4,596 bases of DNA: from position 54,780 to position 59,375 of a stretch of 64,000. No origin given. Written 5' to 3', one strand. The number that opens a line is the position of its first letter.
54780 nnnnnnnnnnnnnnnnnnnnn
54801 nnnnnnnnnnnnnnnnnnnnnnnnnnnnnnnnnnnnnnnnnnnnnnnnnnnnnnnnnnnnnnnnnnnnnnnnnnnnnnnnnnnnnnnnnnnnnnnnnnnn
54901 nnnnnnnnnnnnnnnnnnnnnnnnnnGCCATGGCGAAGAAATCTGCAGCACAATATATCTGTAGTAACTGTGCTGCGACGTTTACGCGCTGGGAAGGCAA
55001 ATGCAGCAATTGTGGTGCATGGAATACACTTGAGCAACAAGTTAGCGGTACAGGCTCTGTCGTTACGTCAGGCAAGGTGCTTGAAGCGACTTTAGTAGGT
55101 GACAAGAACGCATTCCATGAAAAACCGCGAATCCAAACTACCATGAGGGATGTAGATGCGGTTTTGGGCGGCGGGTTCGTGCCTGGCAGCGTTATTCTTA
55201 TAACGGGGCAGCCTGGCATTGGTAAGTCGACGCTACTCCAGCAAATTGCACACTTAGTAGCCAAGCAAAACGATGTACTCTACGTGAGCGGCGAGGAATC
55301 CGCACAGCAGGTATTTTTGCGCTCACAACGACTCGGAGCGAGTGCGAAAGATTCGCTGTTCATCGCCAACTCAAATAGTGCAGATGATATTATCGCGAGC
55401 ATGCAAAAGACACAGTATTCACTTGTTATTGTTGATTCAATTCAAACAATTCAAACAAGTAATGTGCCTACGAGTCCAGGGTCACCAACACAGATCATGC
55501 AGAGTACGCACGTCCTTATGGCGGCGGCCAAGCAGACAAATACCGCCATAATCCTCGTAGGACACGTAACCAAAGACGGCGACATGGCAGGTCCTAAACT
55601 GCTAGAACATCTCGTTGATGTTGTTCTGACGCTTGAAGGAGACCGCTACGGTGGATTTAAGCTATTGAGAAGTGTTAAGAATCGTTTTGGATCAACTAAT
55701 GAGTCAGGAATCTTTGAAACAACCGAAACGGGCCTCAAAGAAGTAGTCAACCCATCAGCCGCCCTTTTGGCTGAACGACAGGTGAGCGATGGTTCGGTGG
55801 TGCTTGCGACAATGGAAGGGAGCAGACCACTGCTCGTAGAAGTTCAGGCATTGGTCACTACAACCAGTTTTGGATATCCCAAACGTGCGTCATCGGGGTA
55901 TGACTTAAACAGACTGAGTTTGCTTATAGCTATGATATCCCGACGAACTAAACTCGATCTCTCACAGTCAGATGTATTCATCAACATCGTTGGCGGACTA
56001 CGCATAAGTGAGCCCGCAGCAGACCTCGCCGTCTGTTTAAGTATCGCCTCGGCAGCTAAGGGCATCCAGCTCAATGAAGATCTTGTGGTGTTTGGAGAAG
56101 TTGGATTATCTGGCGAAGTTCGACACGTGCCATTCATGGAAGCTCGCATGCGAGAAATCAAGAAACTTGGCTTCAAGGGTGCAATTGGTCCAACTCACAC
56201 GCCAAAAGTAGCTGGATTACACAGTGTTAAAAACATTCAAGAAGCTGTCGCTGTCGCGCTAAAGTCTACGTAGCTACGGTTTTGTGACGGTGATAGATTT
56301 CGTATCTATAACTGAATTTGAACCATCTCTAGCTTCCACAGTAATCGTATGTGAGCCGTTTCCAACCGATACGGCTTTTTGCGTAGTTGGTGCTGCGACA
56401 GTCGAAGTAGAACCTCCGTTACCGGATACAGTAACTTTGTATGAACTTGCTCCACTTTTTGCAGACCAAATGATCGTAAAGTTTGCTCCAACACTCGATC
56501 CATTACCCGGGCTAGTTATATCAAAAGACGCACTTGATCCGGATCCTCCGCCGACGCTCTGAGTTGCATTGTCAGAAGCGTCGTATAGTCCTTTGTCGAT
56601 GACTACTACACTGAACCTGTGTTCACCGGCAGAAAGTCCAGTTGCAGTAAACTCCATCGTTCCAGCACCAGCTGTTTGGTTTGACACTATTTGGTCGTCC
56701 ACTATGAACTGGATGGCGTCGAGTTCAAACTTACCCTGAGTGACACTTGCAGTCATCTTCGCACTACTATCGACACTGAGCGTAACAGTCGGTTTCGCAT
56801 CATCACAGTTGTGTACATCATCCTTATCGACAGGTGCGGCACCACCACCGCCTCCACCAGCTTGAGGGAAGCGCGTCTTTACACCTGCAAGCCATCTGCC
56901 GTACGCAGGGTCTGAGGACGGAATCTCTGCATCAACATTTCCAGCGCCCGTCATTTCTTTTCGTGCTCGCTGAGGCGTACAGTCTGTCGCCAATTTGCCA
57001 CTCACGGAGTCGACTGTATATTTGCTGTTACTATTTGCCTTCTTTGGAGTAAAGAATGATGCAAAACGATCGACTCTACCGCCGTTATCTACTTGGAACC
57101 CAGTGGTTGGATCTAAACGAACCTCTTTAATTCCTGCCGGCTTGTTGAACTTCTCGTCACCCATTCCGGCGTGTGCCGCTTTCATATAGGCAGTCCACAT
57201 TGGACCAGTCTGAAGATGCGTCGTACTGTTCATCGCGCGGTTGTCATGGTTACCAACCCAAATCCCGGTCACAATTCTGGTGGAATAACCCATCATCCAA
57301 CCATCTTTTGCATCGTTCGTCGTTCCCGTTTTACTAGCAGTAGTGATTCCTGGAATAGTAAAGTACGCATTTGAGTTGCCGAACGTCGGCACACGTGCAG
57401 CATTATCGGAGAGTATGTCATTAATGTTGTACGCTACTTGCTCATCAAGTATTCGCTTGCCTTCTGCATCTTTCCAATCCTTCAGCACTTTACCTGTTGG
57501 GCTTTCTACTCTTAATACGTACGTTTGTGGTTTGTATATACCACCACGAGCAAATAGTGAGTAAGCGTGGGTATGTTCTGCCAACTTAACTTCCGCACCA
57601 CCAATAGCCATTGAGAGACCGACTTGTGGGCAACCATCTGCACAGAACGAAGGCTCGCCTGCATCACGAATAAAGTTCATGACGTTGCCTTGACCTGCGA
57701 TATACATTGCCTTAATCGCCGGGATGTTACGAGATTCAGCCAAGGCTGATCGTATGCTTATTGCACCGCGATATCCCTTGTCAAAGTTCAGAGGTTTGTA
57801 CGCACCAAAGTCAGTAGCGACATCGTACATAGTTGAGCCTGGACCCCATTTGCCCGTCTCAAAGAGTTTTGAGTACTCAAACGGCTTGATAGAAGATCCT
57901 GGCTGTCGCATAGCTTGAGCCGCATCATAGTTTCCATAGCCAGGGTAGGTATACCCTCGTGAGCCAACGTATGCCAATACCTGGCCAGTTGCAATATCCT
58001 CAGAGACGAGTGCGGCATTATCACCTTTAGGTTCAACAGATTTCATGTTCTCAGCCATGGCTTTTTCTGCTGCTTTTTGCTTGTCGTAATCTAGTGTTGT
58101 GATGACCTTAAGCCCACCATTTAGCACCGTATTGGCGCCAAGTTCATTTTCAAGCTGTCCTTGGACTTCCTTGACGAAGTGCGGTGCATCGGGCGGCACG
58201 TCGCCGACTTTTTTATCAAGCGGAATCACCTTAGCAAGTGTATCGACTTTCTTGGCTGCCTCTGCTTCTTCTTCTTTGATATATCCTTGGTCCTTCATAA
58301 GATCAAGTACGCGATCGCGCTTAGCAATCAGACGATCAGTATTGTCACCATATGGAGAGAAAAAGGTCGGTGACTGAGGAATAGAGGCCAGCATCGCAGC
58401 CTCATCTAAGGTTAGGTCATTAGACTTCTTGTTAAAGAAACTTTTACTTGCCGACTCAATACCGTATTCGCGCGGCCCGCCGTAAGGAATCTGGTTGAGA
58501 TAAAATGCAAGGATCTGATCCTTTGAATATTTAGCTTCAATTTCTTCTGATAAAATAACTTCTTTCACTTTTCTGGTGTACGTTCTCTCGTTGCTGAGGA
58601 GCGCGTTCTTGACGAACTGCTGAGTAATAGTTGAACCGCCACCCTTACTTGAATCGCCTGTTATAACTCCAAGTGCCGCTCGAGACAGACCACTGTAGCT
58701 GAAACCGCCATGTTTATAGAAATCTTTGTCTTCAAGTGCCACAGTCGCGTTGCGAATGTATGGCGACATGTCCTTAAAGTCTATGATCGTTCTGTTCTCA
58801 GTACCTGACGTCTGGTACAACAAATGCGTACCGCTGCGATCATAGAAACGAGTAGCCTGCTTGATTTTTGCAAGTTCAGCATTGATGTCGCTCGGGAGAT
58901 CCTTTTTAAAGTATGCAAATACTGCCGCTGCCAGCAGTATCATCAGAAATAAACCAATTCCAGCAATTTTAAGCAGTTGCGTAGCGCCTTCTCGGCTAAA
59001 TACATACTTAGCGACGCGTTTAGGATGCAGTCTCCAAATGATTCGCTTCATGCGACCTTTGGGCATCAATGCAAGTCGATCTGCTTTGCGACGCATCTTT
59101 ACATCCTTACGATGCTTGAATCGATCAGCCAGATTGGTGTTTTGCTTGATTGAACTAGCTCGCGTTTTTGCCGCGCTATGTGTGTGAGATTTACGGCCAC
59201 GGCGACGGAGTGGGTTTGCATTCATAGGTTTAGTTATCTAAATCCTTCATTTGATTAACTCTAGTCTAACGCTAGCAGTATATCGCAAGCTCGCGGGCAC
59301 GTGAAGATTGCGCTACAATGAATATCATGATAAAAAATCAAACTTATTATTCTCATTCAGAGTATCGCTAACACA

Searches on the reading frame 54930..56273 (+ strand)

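Call 93: search_protein_families(library=pfam, proteins=[window:54930-56273:+], max_evalue=0.001)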
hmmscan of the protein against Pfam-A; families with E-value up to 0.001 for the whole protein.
window:54930-56273:+ (447 aa): 23 families
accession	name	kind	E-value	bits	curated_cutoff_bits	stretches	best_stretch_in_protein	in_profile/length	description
PF06745.19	ATPase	-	4.7e-15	56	26.6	1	69-248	2-199/231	KaiC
PF13481.12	AAA_25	-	1.6e-14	54.4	27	1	75-218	22-195/195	AAA domain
PF03796.21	DnaB_C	-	2.9e-10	40.4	27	1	68-132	2-67/255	DnaB-like helicase C terminal domain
PF18073.7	Zn_ribbon_LapB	-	9.5e-09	35.2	25.7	1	9-35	1-27/28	Rubredoxin metal binding domain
PF13541.12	ChlI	-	8.9e-08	32.5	27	1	340-422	36-119/121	Subunit ChlI of Mg-chelatase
PF05729.18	NACHT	-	2.2e-06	28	26.7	1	88-183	2-103/167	NACHT domain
PF20720.3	nSTAND3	-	6.4e-06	26.4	27.2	1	88-135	19-75/155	Novel STAND NTPase 3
PF13191.12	AAA_16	-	1.2e-05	26.4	32.6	1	87-144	25-88/167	AAA ATPase domain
PF13401.12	AAA_22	-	1.2e-05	26.1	27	1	87-212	6-123/130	AAA domain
PF25199.1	nSTAND_NTPase5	-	1.2e-05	25.6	34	1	86-161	41-115/145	Novel STAND NTPase 5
PF07088.17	GvpD_P-loop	-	1.3e-05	25.6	24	0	85-124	9-48/189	GvpD gas vesicle protein, P-loop domain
PF00005.33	ABC_tran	-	2.3e-05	25.5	25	1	84-141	9-67/137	ABC transporter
PF13479.12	AAA_24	-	2.6e-05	24.6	27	1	88-173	4-75/195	AAA domain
PF13173.12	AAA_14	-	3.3e-05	24.3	27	1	87-175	3-75/129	AAA domain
PF00931.28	NB-ARC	-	8.4e-05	22.4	23.5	1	86-171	19-110/248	NB-ARC domain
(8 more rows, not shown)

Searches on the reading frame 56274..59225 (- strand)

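Call 92: search_protein_families(library=pfam, proteins=[window:56274-59225:-], max_evalue=0.001)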
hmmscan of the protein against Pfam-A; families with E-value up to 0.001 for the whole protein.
window:56274-59225:- (983 aa): 3 families
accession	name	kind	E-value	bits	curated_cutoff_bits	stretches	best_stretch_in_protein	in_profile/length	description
PF00912.28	Transgly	-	5e-56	189.4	27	1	136-310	5-177/178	Transglycosylase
PF00905.27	Transpeptidase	-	1.2e-14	54.7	22.1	1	407-649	4-266/299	Penicillin binding protein transpeptidase domain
PF17957.7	Big_7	-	9.2e-06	26.7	24.1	0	902-963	4-70/70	Bacterial Ig domain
